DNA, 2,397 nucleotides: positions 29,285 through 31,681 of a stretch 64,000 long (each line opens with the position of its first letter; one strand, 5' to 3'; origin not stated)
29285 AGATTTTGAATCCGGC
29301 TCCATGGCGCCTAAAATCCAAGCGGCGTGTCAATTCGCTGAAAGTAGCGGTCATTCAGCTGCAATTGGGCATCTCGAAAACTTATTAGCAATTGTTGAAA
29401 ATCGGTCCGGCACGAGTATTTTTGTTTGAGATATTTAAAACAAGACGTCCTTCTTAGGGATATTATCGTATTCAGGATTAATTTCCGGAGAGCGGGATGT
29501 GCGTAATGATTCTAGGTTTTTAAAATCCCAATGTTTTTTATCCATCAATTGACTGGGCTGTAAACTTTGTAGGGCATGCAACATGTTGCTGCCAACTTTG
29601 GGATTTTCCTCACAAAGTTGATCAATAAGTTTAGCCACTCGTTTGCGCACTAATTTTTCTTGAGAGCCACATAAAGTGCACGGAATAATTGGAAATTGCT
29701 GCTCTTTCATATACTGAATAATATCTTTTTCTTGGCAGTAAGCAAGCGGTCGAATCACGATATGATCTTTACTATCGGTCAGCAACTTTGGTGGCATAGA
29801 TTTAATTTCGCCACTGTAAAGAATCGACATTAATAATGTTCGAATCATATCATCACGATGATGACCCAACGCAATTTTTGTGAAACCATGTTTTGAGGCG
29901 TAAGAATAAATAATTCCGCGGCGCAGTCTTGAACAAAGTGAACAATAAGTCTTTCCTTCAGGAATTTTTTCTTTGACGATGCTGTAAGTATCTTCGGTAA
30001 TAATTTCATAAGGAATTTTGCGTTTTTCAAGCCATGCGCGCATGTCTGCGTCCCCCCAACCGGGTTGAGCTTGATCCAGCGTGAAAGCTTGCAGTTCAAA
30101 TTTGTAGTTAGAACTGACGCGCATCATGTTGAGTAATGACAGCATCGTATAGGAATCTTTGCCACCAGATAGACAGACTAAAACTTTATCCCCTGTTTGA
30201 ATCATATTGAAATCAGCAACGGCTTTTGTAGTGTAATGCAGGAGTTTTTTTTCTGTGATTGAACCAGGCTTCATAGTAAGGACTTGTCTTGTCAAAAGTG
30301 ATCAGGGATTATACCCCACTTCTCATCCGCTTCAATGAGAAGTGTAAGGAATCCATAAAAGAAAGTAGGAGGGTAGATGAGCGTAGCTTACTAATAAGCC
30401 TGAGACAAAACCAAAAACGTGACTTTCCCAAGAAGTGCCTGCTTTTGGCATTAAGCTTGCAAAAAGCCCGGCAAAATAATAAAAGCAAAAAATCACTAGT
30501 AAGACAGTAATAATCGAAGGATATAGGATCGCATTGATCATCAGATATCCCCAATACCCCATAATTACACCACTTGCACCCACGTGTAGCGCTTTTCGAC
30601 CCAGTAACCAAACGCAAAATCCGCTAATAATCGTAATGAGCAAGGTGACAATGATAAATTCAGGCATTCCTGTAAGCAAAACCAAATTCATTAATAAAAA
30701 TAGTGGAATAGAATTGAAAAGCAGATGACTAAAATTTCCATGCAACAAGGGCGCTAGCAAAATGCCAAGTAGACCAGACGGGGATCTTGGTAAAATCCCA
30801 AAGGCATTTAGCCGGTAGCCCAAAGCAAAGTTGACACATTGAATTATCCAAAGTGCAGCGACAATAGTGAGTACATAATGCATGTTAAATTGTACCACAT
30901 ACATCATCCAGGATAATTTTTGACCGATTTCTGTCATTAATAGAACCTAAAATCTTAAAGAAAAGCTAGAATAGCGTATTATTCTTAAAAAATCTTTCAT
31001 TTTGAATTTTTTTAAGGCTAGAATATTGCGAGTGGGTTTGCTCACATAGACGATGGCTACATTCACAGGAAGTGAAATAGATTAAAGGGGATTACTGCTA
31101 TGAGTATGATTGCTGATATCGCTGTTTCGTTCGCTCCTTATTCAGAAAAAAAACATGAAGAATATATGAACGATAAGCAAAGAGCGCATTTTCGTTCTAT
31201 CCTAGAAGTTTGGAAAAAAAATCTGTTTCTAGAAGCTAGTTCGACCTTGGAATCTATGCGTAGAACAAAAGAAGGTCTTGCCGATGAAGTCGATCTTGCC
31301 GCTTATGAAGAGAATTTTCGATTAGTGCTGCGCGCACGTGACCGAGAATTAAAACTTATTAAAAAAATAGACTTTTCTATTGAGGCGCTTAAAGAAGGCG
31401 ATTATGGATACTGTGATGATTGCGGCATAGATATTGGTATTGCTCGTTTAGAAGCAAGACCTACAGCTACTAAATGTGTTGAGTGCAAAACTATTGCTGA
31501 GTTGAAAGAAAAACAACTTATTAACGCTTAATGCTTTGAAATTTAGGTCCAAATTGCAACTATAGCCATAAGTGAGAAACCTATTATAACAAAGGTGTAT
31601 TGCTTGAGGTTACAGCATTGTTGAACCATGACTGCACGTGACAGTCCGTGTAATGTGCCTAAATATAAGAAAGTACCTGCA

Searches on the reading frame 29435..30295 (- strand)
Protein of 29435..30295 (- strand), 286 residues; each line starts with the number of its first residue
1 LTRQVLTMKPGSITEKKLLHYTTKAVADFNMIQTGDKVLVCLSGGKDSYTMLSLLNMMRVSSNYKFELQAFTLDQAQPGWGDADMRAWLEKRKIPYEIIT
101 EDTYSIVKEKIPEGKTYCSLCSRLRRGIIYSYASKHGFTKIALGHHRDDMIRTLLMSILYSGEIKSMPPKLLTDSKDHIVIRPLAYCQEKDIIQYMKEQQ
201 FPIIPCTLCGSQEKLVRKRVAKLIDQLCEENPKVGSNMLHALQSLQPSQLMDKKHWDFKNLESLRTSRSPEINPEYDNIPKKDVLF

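Call 49: search_protein_families(library=ncbifam, proteins=[window:29435-30295:-], max_evalue=0.00001)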
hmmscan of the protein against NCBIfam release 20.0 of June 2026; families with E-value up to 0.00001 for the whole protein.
window:29435-30295:- (286 aa): 4 families
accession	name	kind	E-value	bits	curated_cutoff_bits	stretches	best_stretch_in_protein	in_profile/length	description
NF007972.0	PRK10696.1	equivalog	2.2e-118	394.8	272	1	14-266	20-272/295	tRNA 2-thiocytidine(32) synthetase TtcA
TIGR02432.1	lysidine_TilS_N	equivalog_domain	1e-17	64.7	93.6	1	37-204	1-168/189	tRNA lysidine(34) synthetase TilS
NF047749.1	tRNAThiolNcsA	equivalog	2e-13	50.2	500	1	36-240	54-273/322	tRNA 2-thiolation protein NcsA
NF049949.1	tRNAsynTtuAPyrococ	equivalog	3.3e-13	49.5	450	1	23-242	35-253/292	tRNA-5-methyluridine(54) 2-sulfurtransferase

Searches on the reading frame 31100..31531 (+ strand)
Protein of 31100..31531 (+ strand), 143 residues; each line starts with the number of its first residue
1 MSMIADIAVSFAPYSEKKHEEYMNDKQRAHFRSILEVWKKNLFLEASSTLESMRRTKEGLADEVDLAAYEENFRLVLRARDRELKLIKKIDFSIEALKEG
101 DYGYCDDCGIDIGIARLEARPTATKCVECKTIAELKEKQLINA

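Call 49: search_protein_families(library=ncbifam, proteins=[window:31100-31531:+], max_evalue=0.00001)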
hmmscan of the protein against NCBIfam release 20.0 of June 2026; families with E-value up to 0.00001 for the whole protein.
window:31100-31531:+ (143 aa): 5 families
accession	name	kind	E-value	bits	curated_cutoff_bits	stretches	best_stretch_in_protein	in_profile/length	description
NF008045.0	PRK10778.1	equivalog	1.5e-45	155.1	289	1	10-140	19-149/151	RNA polymerase-binding protein DksA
TIGR02420.1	dksA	equivalog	7.6e-42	142.2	115.5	1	23-131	1-109/110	RNA polymerase-binding protein DksA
NF033459.1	DksA_like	equivalog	1.3e-16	60.9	105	1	29-135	4-111/113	RNA polymerase-binding protein DksA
TIGR02890.1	bacill_yteA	subfamily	1.7e-12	47.8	134.4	1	80-136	64-120/159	regulatory protein, yteA family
TIGR02419.1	C4_traR_proteo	subfamily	5.3e-09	36.5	59.7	1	102-134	32-64/64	phage/conjugal plasmid C-4 type zinc finger protein, TraR family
